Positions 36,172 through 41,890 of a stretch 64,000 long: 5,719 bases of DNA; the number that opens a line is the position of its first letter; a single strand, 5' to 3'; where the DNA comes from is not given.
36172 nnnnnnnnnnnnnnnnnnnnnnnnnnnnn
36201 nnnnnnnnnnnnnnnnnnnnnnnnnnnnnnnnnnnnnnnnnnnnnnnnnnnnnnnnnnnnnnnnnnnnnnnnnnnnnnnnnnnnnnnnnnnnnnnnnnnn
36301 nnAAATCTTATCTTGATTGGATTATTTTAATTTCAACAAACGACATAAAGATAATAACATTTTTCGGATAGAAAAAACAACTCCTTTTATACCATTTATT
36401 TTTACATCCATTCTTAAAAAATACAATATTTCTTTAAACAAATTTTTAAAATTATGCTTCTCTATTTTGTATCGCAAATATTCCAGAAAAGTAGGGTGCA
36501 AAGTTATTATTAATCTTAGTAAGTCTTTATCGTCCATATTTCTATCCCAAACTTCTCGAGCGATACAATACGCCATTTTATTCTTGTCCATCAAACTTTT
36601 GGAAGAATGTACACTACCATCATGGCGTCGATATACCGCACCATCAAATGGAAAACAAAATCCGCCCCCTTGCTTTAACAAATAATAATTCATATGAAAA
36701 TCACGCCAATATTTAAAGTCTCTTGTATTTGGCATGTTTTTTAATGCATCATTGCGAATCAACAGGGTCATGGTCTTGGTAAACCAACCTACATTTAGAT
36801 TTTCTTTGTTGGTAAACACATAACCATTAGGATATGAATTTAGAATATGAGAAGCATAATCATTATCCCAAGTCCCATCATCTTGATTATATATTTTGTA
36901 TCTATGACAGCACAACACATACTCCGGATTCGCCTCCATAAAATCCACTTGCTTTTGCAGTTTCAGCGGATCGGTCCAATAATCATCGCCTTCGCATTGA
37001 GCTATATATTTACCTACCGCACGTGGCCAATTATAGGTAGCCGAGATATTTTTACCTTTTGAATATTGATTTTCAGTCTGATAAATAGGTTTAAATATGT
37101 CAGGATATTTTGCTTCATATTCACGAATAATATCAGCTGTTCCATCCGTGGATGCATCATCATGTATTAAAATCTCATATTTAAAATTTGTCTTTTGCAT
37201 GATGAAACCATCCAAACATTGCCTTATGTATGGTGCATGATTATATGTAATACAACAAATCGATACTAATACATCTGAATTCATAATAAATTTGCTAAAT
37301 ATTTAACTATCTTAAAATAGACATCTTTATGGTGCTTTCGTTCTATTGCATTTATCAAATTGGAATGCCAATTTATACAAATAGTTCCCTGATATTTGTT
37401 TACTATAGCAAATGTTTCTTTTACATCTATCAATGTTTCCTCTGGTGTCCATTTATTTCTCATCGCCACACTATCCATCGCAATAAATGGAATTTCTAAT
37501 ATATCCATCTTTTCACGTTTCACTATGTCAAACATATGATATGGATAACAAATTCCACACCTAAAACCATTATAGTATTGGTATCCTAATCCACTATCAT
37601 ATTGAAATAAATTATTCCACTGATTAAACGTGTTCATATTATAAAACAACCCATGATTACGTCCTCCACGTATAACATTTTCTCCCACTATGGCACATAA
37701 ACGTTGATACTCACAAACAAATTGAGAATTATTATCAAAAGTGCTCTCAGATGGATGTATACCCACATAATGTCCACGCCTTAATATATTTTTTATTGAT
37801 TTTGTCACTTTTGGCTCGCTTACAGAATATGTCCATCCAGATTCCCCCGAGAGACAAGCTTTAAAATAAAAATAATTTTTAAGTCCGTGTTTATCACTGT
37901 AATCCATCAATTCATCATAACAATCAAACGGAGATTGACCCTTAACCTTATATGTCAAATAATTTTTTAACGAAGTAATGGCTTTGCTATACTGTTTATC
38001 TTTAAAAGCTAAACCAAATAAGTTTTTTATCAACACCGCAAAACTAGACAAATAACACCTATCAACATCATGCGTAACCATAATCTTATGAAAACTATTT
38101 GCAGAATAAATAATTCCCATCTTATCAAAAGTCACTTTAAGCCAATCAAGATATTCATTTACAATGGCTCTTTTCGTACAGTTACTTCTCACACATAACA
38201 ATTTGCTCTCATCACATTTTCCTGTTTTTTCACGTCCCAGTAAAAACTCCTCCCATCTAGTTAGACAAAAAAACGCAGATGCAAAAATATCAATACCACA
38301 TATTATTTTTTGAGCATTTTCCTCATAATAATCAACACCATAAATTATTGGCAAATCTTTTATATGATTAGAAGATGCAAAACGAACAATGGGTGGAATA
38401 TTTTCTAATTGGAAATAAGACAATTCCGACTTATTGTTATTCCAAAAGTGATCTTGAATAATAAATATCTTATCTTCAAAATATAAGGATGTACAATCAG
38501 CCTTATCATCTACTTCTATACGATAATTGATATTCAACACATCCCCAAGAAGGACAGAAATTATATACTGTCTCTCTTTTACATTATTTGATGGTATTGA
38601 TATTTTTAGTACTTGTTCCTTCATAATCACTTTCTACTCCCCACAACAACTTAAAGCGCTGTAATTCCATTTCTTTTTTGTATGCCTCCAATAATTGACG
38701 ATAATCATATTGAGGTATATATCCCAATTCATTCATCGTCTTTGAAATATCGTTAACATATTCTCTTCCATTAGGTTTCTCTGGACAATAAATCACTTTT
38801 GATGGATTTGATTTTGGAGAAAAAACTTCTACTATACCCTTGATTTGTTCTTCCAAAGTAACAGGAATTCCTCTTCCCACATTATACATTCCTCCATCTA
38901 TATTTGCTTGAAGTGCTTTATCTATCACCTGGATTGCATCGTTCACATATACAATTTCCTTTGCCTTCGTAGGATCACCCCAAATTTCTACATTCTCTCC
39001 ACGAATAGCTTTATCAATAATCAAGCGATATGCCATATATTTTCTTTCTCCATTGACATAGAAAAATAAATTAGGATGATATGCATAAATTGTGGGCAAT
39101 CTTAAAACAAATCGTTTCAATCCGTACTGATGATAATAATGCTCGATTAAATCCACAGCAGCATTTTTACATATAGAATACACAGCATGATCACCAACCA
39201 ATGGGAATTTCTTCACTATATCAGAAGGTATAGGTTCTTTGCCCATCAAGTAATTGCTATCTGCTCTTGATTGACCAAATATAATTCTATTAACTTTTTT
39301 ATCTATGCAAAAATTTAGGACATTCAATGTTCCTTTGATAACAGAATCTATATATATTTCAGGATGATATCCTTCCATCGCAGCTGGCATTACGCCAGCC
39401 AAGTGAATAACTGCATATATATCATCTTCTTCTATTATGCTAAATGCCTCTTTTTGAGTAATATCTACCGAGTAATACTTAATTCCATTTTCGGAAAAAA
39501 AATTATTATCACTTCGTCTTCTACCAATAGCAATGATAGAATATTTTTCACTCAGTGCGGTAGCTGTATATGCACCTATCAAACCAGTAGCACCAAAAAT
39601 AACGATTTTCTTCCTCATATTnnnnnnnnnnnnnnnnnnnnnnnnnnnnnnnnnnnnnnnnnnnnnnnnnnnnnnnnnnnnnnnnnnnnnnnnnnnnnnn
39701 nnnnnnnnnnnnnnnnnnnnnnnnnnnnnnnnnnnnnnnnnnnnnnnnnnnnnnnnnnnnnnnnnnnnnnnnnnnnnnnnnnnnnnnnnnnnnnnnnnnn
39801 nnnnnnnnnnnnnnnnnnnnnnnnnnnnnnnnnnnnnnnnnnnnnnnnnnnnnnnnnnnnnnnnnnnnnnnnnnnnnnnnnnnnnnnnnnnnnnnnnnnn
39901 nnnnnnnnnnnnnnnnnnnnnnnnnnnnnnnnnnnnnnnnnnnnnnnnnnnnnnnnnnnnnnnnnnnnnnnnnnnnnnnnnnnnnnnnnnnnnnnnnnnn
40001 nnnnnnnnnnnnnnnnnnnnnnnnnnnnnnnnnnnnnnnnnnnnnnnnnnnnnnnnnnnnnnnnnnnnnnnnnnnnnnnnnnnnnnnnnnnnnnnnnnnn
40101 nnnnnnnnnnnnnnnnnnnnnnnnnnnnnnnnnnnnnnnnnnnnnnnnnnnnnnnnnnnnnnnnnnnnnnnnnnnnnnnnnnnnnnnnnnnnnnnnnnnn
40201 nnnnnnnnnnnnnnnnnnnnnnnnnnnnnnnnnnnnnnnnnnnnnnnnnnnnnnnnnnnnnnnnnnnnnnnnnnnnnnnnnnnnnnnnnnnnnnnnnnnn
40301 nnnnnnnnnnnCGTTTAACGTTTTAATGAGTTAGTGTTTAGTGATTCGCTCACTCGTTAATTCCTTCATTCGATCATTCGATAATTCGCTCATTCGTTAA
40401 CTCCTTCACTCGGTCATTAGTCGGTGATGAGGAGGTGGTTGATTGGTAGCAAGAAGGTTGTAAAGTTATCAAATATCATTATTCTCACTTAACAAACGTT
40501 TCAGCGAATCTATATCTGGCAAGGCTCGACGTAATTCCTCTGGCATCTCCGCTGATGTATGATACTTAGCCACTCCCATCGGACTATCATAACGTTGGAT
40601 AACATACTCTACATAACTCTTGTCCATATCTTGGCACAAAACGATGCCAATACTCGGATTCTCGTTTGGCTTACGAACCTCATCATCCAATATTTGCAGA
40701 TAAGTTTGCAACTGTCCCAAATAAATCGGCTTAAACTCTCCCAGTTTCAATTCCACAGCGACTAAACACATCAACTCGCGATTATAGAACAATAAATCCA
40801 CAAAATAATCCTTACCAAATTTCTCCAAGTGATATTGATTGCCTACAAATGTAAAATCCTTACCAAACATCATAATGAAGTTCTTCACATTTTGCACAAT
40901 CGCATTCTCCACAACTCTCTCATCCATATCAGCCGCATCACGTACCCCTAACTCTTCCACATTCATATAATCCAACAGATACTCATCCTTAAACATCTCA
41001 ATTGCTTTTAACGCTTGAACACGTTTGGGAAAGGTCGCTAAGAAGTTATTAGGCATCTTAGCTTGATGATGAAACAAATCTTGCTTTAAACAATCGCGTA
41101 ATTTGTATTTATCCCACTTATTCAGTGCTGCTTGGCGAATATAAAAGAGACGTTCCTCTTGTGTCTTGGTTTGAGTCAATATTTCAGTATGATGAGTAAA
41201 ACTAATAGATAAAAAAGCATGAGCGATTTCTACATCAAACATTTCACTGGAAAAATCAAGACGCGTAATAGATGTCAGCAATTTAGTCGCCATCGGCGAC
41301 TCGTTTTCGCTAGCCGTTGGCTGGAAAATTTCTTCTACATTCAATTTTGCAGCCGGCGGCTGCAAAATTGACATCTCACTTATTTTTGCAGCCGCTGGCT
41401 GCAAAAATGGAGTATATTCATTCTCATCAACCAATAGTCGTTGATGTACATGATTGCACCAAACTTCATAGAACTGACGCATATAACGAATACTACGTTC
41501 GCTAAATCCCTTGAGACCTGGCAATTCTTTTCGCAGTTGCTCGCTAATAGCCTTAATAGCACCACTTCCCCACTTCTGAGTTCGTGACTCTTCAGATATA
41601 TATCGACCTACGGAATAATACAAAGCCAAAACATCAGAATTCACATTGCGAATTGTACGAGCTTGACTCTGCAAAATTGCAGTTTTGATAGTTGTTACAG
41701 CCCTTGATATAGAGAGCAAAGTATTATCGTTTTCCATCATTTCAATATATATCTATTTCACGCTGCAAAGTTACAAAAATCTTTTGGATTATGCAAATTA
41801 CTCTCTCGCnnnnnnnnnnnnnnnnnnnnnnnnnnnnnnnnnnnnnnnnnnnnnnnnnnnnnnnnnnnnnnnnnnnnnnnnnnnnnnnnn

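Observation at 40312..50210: ~9.7-kb accessory island splits a WbqC / DegT-aminotransferase pair and is bracketed by ~110-bp direct octamer-periodic repeats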

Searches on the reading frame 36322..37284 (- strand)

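Call 9: search_protein_families(library=pfam, proteins=[window:36322-37284:-], max_evalue=0.01)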
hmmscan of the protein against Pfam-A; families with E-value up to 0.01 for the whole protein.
window:36322-37284:- (320 aa): 2 families
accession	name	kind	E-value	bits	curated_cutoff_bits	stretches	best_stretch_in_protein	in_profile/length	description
PF00535.33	Glycos_transf_2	-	1.4e-23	84.1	23.3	1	8-177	1-161/168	Glycosyl transferase family 2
PF13641.12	Glyco_tranf_2_3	-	4.3e-06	27.3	27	1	7-220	5-212/230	Glycosyltransferase like family 2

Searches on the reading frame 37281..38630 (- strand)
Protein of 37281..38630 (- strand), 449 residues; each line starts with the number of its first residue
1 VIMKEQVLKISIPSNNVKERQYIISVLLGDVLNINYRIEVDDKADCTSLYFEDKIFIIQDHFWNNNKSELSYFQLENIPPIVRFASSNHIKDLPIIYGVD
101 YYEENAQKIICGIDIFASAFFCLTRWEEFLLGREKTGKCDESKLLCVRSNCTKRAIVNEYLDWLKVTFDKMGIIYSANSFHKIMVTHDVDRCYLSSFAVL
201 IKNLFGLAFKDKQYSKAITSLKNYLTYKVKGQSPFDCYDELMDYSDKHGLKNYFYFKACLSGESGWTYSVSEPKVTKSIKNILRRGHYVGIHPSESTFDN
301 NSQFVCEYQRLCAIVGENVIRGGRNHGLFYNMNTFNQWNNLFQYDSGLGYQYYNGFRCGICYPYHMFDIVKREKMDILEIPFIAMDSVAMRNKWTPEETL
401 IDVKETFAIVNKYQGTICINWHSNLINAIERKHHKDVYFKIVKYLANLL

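Call 9: search_protein_families(library=pfam, proteins=[window:37281-38630:-], max_evalue=0.01)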
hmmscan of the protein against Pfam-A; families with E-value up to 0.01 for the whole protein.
window:37281-38630:- (449 aa): 1 family
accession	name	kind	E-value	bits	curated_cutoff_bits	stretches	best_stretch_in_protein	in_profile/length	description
PF23019.1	DUF7033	-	1.3e-12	48.4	27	1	112-194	2-86/90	Family of unknown function (DUF7033)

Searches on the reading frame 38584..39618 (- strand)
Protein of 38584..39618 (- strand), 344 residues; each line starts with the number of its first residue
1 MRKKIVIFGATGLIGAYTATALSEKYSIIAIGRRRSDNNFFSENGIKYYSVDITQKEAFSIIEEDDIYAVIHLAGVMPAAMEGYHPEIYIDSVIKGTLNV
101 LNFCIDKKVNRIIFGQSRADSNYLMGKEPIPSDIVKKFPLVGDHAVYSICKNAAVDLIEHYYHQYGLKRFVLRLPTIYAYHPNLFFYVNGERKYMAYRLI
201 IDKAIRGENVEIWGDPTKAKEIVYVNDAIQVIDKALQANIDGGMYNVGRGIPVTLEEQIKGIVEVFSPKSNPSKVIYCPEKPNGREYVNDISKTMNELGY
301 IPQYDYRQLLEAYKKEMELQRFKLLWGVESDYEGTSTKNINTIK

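Call 9: search_protein_families(library=pfam, proteins=[window:38584-39618:-], max_evalue=0.01)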
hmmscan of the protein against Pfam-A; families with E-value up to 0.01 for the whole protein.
window:38584-39618:- (344 aa): 3 families
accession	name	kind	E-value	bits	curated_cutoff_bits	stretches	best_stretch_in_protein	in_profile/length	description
PF01370.27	Epimerase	-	2.2e-33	116.1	20.9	1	5-248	1-240/240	NAD dependent epimerase/dehydratase family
PF16363.11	GDP_Man_Dehyd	-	5.5e-17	62.7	27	1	7-311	2-330/332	GDP-mannose 4,6 dehydratase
PF01073.25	3Beta_HSD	-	5.2e-10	39.2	22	1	6-227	1-220/280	3-beta hydroxysteroid dehydrogenase/isomerase family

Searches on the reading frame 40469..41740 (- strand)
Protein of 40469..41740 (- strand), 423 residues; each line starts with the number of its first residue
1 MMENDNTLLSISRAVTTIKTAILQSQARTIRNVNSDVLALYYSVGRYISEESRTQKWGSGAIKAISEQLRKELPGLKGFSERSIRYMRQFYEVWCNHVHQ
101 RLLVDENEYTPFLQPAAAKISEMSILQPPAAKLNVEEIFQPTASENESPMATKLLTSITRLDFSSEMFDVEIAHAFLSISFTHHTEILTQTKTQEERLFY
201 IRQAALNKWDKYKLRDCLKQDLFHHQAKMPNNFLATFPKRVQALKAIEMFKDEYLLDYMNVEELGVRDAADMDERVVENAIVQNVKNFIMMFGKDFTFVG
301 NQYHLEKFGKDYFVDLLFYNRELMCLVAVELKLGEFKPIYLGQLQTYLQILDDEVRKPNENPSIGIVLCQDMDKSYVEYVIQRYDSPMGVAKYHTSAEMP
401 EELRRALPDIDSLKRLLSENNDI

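Call 8: search_protein_families(library=pfam, proteins=[window:40469-41740:-], max_evalue=0.01)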
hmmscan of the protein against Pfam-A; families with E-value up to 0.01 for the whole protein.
window:40469-41740:- (423 aa): 3 families
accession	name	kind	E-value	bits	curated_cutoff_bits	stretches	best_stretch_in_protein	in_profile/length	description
PF06250.17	YhcG_C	-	1.1e-48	165.5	32.5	1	248-408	2-157/157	YhcG PDDEXK nuclease domain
PF17761.7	DUF1016_N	-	5.9e-29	101.4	32.8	2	18-99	2-84/137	DUF1016 N-terminal domain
PF05049.19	IIGP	-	0.00041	20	24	1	186-295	181-289/375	Interferon-inducible GTPase (IIGP)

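Call 26: search_protein_families(library=padloc, proteins=[window:40469-41740:-], max_evalue=0.001)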
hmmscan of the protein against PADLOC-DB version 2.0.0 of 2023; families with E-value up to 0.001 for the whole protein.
window:40469-41740:- (423 aa): 28 families (the best 25 are shown)
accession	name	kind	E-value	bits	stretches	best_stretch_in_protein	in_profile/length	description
PDLC04795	PDC-S02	-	2.7e-123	409.7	1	2-419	16-352/357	-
PDLC04810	PDC-S02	-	1.5e-103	344.8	1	12-419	12-352/355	-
PDLC04831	PDC-S02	-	1.9e-101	338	1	9-420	9-340/346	-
PDLC04807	PDC-S02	-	4.3e-74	247.8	1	2-408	4-336/351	-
PDLC04803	PDC-S02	-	1.9e-72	242.2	1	77-415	8-262/269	-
PDLC04813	PDC-S02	-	2e-59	198.4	1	246-420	4-171/175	-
PDLC04822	PDC-S02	-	9e-59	197.5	1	2-378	1-293/294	-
PDLC04826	PDC-S02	-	1.3e-47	160.3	1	12-297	12-217/222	-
PDLC04827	PDC-S02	-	2.9e-32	110.2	2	2-97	1-98/234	-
PDLC04798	PDC-S02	-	2.4e-31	107.5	1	250-413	51-209/222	-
PDLC04811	PDC-S02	-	2.9e-30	103.3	2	12-102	13-103/172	-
PDLC04820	PDC-S02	-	7.6e-30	102.1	2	171-394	115-303/332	-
PDLC04800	PDC-S02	-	3.2e-27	93.4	1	13-97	13-97/129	-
PDLC04804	PDC-S02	-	5.3e-27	92.8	2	1-96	1-96/203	-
PDLC04801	PDC-S02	-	1.7e-23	81.7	2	20-103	20-103/205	-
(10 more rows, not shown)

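Call 27: search_protein_families(library=ncbifam, proteins=[window:40469-41740:-], max_evalue=0.001)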
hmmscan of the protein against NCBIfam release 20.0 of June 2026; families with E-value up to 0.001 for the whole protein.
window:40469-41740:- (423 aa): 1 family
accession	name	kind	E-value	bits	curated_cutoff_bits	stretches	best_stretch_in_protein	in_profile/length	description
NF038070.1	LmbU_fam_TF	subfamily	0.00087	19.3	125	0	178-229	80-129/171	LmbU family transcriptional regulator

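Call 88: find_homologous_proteins(query=window:40469-41740:-, max_evalue=1e-100)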
Query window:40469-41740:- (423 aa): 7036 proteins with E <= 1e-100 among 8000 candidates; the best 120 are listed.
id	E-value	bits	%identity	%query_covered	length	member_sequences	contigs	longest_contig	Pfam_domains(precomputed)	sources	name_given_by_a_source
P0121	3.3e-259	878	92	100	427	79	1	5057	PF17761.8,PF06250.18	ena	-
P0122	4.4e-230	782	82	99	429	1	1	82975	PF17761.8,PF06250.18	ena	-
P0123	2.4e-227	773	84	100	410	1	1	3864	PF17761.8,PF06250.18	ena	-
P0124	7.3e-222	755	82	100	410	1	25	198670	PF17761.8,PF06250.18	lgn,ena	-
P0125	3.0e-219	746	82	100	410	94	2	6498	PF17761.8,PF06250.18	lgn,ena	-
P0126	5.4e-216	736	81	100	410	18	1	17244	PF17761.8,PF06250.18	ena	-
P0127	7.5e-189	646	74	97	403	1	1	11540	PF17761.8,PF06250.18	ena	-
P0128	2.0e-183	628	94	71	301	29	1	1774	PF17761.8,PF06250.18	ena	-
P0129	1.1e-182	626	70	99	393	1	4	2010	PF17761.8,PF06250.18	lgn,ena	-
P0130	6.3e-180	617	70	98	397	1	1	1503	PF17761.8,PF06250.18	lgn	-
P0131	1.2e-179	616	70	98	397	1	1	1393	PF17761.8,PF06250.18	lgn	-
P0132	8.2e-179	613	68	98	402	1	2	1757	PF17761.8,PF06250.18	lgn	-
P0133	1.3e-178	612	69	98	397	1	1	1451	PF17761.8,PF06250.18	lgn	-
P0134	6.6e-178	610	69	99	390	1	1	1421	PF17761.8,PF06250.18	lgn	-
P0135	1.0e-177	609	69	100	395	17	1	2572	PF17761.8,PF06250.18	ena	-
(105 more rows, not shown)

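Call 89: find_encoding_contigs(protein=P0121, flank=6000, max_places=2)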
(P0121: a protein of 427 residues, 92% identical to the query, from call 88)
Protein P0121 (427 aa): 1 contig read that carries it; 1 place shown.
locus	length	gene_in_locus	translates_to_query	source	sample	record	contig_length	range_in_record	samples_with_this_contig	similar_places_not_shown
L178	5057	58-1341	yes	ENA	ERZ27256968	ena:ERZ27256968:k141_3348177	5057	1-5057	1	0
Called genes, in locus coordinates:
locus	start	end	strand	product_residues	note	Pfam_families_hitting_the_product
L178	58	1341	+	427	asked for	PF17761:DUF1016_N, PF06250:YhcG_C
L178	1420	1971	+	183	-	PF18967:PycTM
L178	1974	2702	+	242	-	-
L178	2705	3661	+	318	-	PF13271:DUF4062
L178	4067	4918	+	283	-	PF00535:Glycos_transf_2, PF13641:Glyco_tranf_2_3, PF00535:Glycos_transf_2, PF10111:Glyco_tranf_2_2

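Call 90: find_encoding_contigs(protein=P0124, flank=6000, max_places=5)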
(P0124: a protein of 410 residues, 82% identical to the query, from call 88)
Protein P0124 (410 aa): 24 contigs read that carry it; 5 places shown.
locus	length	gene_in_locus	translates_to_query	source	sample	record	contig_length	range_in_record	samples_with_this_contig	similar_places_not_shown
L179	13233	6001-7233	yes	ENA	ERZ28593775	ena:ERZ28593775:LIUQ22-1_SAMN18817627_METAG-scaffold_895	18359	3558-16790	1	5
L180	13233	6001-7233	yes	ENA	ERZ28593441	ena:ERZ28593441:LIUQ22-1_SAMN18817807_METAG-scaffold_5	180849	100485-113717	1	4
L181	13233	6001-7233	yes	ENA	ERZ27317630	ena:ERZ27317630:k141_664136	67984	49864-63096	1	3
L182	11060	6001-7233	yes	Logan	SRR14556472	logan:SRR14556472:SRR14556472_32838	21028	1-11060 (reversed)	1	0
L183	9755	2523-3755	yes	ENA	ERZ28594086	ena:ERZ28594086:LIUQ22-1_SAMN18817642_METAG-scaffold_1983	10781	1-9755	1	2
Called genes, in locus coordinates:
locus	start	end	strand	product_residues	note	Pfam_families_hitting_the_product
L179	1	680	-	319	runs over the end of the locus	PF00535:Glycos_transf_2, PF10111:Glyco_tranf_2_2, PF13641:Glyco_tranf_2_3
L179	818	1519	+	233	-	PF00027:cNMP_binding, PF13545:HTH_Crp_2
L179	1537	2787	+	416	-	PF09411:PagL (weak)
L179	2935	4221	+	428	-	PF13304:AAA_21 (faint), PF00005:ABC_tran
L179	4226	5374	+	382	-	PF01041:DegT_DnrJ_EryC1, PF00155:Aminotran_1_2, PF01212:Beta_elim_lyase (weak)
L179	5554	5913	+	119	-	-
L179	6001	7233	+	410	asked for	PF17761:DUF1016_N, PF06250:YhcG_C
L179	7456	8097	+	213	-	PF17836:PglD_N, PF00132:Hexapep (faint), PF25087:GMPPB_C (weak)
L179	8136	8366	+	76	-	-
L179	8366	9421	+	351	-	PF08545:ACP_syn_III (weak), PF08541:ACP_syn_III_C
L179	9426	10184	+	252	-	PF00106:adh_short, PF08659:KR, PF01370:Epimerase (weak), PF13561:adh_short_C2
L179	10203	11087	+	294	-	PF00132:Hexapep (faint)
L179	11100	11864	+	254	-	PF00132:Hexapep (faint)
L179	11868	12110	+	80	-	-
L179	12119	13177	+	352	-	PF08545:ACP_syn_III, PF08541:ACP_syn_III_C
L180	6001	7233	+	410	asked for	PF17761:DUF1016_N, PF06250:YhcG_C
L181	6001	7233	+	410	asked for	PF17761:DUF1016_N, PF06250:YhcG_C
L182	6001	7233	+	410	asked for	PF17761:DUF1016_N, PF06250:YhcG_C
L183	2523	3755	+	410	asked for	PF17761:DUF1016_N, PF06250:YhcG_C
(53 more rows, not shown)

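Call 91: find_encoding_contigs(protein=P0122, flank=6000, max_places=2)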
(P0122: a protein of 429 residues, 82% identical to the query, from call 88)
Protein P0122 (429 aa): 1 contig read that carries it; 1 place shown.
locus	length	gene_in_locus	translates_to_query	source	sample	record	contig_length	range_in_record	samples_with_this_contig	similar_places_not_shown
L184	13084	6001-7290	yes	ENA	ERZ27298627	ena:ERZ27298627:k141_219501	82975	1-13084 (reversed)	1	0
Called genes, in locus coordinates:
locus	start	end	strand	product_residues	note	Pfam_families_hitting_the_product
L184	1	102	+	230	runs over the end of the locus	PF13302:Acetyltransf_3 (weak), PF00583:Acetyltransf_1, PF13673:Acetyltransf_10, PF08445:FR47, PF13508:Acetyltransf_7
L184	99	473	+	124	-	PF00892:EamA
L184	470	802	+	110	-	PF00892:EamA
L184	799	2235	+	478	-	-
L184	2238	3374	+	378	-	PF01041:DegT_DnrJ_EryC1, PF00155:Aminotran_1_2, PF00266:Aminotran_5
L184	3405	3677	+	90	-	PF00535:Glycos_transf_2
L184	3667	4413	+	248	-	-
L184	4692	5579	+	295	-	PF00535:Glycos_transf_2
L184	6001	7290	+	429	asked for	PF17761:DUF1016_N, PF06250:YhcG_C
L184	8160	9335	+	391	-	PF13173:AAA_14, PF13635:DUF4143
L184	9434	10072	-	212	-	PF08889:WbqC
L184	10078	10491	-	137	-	-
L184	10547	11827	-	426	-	PF04932:Wzy_C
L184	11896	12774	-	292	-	PF00231:ATP-synt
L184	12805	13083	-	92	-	?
